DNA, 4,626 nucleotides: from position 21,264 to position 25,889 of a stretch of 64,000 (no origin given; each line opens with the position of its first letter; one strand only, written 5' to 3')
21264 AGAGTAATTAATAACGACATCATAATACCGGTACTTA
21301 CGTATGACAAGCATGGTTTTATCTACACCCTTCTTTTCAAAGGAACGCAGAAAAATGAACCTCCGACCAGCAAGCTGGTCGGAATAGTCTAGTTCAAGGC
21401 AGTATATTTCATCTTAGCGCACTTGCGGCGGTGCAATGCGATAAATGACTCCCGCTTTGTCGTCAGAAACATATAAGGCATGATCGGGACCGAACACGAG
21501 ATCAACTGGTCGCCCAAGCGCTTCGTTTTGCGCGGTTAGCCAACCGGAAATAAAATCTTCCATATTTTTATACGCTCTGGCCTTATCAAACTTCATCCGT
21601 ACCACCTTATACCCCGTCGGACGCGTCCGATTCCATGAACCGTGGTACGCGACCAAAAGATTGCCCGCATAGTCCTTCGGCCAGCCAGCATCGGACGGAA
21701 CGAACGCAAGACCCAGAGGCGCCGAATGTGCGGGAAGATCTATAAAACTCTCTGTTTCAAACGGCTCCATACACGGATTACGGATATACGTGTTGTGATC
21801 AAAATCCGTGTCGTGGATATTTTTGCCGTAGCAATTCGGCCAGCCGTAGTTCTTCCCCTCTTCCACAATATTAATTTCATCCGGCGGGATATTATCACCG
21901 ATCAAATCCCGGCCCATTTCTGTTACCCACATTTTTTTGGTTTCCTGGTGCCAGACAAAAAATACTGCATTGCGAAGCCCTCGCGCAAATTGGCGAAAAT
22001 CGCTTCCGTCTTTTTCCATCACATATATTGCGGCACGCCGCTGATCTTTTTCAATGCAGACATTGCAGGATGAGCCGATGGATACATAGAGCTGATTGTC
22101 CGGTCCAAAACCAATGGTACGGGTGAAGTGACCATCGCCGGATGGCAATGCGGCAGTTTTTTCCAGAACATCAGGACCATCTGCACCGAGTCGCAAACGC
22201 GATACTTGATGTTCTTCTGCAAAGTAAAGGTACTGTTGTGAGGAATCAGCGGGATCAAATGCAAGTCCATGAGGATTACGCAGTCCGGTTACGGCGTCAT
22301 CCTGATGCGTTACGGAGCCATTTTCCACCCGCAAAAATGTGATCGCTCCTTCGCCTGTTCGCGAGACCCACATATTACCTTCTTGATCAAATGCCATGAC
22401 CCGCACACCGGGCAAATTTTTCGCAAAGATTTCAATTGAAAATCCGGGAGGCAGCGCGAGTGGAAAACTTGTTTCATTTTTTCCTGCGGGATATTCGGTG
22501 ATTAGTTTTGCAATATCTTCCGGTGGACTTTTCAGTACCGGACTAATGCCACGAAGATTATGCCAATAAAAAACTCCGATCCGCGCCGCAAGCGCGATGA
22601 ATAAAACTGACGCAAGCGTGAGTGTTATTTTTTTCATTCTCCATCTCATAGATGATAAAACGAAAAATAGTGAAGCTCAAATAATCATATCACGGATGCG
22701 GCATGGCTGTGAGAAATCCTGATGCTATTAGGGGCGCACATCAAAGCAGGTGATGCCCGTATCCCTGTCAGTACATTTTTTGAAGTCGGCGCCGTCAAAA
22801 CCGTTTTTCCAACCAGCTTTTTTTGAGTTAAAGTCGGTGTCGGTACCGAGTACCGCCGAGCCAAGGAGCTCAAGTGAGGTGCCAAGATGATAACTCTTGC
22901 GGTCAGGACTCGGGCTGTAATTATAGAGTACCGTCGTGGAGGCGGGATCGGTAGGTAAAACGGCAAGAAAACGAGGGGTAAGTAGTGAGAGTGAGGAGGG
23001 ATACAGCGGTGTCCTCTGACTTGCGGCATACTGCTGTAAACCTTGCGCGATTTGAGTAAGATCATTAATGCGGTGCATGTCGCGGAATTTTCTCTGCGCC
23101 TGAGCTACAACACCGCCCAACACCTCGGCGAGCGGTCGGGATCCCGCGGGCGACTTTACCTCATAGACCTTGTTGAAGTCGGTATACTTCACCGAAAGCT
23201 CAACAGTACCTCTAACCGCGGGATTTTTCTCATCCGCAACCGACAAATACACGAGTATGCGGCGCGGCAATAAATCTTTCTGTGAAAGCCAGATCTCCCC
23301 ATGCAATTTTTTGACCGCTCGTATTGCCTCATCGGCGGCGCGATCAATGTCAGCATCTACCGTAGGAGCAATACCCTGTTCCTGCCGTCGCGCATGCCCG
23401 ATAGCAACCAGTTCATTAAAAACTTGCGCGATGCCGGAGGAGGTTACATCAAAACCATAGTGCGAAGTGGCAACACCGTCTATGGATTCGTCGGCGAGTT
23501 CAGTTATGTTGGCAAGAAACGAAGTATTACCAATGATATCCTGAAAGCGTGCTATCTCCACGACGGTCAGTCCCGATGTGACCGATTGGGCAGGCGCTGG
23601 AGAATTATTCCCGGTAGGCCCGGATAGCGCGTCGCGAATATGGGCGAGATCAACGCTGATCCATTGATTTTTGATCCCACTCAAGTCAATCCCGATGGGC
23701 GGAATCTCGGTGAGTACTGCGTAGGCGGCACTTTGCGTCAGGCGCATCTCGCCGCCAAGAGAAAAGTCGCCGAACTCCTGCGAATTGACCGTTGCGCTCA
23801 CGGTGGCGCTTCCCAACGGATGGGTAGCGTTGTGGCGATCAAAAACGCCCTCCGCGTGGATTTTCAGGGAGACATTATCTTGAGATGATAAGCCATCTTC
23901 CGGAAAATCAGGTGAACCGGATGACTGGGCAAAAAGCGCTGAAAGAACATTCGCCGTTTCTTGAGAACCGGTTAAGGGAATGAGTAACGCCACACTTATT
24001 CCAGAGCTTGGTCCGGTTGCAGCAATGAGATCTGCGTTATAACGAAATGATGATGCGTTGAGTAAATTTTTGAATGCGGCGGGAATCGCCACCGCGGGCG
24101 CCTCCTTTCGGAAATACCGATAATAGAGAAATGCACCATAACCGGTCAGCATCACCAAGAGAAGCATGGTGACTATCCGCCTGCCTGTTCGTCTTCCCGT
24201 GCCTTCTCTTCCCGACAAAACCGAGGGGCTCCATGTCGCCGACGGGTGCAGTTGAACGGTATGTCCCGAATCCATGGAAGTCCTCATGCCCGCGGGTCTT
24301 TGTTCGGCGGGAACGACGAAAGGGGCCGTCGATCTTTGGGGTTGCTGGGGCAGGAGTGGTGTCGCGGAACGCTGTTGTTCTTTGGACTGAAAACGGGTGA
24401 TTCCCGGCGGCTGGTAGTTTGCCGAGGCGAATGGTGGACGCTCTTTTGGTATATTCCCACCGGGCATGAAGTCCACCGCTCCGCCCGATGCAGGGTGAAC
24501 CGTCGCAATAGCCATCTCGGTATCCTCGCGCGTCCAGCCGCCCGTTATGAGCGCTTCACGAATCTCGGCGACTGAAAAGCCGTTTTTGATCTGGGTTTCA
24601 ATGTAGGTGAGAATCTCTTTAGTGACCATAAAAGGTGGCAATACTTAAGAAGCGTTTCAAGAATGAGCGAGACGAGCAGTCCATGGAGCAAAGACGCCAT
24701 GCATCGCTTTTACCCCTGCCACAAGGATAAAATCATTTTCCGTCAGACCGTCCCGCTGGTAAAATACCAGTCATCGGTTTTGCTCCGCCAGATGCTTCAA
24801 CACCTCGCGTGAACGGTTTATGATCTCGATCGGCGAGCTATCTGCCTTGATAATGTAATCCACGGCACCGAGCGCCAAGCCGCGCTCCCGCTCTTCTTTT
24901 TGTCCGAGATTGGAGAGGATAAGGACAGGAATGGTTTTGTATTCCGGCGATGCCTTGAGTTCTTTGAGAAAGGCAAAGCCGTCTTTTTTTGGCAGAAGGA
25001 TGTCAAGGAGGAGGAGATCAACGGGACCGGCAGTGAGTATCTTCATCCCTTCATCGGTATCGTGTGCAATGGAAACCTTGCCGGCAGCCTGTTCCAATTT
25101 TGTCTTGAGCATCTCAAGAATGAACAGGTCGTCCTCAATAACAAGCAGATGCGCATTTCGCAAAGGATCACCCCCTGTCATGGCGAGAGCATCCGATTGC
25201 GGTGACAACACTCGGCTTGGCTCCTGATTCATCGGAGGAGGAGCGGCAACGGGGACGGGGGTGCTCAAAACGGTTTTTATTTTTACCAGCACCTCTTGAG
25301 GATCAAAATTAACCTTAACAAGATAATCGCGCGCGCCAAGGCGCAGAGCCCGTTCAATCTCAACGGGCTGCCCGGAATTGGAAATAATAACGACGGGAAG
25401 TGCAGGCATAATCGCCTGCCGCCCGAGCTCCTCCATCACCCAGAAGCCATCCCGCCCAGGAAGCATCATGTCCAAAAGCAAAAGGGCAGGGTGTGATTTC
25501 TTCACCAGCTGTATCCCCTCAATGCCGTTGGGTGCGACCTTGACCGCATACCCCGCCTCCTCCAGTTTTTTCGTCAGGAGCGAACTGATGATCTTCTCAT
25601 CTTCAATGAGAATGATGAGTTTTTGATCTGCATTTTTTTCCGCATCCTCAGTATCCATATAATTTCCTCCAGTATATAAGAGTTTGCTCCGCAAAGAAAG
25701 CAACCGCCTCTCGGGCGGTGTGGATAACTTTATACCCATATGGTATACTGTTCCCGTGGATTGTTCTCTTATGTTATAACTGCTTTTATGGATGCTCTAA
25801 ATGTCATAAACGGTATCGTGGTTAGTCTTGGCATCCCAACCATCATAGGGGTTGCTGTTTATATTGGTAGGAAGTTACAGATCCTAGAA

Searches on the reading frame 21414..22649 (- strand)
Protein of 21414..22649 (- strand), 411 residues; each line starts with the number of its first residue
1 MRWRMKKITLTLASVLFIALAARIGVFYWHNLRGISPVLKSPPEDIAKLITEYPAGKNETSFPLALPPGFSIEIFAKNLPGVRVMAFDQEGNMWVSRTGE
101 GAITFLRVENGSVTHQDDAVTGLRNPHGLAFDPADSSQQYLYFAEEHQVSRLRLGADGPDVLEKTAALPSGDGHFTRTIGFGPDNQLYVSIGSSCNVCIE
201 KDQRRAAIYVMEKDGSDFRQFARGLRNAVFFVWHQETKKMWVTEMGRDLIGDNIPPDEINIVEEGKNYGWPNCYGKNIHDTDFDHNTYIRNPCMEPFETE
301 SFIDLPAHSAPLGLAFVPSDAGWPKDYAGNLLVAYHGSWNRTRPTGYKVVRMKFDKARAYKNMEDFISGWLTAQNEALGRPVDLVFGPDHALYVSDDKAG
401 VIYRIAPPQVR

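Call 63: search_protein_families(library=pfam, proteins=[window:21414-22649:-], max_evalue=0.00001)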
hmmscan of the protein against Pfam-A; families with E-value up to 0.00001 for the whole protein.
window:21414-22649:- (411 aa): 1 family
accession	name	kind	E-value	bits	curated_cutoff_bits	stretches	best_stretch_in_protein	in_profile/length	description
PF07995.17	GSDH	-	2.6e-17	63.6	25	1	164-402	104-330/332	Glucose / Sorbosone dehydrogenase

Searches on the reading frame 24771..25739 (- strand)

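Call 63: search_protein_families(library=pfam, proteins=[window:24771-25739:-], max_evalue=0.00001)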
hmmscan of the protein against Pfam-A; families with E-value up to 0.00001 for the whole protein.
window:24771-25739:- (322 aa): 1 family
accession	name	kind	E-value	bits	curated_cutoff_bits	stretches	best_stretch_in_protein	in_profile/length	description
PF00072.30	Response_reg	-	1.8e-42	144.4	30.2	2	42-154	1-110/111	Response regulator receiver domain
